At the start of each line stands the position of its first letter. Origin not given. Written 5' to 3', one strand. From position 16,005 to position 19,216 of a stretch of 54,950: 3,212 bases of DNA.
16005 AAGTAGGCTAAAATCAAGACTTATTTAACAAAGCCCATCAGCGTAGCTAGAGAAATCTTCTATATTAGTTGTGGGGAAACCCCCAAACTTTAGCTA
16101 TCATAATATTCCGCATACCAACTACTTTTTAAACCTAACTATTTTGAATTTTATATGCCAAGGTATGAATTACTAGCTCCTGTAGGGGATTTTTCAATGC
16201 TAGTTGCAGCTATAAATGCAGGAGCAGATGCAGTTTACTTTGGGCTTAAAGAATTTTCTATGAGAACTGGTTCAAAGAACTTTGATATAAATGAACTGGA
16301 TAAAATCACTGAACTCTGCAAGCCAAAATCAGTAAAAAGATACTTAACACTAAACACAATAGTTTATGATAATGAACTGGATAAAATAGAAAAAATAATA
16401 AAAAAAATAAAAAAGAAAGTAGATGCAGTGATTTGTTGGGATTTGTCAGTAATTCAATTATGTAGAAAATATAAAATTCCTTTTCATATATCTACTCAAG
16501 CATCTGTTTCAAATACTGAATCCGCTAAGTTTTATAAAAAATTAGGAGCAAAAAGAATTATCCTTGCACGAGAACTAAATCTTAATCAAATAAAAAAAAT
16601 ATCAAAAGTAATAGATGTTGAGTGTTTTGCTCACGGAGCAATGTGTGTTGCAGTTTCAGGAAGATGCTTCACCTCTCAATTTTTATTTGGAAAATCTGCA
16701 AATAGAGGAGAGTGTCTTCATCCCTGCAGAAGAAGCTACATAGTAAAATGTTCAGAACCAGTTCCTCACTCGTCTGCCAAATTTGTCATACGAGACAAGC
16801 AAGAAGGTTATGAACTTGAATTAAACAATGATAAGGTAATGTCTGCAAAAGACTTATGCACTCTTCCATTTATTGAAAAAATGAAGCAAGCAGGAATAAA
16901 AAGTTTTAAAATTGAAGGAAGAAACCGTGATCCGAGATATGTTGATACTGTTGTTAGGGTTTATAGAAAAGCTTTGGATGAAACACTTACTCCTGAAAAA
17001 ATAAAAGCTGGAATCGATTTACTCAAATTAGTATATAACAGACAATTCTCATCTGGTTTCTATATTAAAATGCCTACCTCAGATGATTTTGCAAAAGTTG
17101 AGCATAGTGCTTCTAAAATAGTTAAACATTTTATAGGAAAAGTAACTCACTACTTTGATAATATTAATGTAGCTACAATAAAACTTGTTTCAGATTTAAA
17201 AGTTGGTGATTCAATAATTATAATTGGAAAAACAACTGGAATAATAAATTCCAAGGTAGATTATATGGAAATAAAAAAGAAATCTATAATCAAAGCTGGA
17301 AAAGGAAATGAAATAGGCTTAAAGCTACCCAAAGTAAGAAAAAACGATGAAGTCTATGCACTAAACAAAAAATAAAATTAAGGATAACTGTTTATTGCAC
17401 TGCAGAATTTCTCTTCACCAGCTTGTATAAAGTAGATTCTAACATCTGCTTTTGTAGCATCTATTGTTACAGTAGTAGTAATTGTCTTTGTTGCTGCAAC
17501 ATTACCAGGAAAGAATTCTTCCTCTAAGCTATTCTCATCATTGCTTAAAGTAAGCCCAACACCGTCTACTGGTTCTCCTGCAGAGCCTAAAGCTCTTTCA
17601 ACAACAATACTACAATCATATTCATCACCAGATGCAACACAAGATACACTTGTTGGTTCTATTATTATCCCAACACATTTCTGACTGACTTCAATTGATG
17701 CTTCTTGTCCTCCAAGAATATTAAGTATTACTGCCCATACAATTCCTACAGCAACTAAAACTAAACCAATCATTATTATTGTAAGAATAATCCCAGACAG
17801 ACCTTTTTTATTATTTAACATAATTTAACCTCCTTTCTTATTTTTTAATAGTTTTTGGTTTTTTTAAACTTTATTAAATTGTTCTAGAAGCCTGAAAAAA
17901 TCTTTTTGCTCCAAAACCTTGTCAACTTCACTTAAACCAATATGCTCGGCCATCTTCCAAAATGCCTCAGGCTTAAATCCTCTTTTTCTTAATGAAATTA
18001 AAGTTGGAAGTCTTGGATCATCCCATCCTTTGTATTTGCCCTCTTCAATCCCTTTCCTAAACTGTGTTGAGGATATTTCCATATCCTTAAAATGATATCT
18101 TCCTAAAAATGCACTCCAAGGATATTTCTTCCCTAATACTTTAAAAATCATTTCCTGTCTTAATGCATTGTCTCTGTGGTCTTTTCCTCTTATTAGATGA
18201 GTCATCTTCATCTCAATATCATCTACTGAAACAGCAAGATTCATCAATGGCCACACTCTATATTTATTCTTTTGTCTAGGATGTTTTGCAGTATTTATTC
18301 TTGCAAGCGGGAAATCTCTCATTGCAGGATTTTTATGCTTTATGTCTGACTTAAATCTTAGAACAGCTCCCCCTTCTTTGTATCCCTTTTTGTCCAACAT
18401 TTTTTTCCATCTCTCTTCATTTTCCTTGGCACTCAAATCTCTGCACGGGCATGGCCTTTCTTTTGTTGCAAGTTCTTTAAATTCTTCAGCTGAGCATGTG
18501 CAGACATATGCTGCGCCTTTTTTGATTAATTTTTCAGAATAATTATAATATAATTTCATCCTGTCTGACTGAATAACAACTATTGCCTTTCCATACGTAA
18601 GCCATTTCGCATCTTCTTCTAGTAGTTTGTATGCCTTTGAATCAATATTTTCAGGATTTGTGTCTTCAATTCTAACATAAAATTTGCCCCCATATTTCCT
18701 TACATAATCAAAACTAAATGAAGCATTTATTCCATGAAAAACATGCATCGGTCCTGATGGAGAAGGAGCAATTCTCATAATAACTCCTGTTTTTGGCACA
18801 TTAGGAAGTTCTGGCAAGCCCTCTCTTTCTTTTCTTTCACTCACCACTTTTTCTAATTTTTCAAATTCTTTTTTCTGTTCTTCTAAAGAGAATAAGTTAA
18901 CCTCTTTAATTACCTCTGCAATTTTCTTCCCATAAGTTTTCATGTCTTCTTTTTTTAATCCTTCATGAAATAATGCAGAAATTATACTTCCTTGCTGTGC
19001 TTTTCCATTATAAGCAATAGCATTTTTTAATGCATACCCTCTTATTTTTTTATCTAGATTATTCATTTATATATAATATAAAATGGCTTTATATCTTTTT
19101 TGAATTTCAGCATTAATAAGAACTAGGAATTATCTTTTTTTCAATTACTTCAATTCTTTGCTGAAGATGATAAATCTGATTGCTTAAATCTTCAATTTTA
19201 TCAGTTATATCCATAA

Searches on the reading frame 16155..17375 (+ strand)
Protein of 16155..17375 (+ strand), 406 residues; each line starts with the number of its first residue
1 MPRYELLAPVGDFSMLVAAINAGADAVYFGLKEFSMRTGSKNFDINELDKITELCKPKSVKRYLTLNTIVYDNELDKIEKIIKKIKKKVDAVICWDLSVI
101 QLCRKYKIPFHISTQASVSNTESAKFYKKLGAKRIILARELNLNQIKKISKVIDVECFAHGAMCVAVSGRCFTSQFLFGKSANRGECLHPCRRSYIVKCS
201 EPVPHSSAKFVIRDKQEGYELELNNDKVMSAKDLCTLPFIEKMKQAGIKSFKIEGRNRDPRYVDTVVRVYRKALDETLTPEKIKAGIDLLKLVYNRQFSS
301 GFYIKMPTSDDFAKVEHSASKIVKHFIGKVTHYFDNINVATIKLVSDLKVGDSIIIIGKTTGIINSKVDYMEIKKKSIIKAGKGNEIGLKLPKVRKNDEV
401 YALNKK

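Call 70: search_protein_families(library=pfam, proteins=[window:16155-17375:+], max_evalue=0.001)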
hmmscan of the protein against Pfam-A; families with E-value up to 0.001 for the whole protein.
window:16155-17375:+ (406 aa): 1 family
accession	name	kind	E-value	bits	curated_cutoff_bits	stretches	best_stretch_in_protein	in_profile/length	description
PF01136.24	Peptidase_U32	-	6.7e-70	235.4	22.4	1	75-307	1-231/233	Peptidase family U32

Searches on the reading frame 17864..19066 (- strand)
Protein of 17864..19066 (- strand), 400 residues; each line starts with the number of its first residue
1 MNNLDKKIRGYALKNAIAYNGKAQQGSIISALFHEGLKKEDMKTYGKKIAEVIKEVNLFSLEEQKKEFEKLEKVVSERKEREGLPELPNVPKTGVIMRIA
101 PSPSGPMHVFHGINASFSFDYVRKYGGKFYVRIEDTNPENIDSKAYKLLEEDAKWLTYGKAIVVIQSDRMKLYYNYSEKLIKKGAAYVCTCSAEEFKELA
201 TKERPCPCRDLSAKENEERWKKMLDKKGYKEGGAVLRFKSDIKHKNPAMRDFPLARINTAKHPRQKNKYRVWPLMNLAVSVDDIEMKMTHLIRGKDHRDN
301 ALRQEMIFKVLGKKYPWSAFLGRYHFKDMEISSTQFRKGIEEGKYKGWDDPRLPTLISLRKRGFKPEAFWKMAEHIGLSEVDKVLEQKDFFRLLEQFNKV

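Call 70: search_protein_families(library=pfam, proteins=[window:17864-19066:-], max_evalue=0.001)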
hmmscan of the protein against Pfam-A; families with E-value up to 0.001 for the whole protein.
window:17864-19066:- (400 aa): 1 family
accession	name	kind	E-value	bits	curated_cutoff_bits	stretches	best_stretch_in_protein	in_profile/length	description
PF00749.27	tRNA-synt_1c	-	8.6e-60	202.7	23.4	1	95-385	2-298/314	tRNA synthetases class I (E and Q), catalytic domain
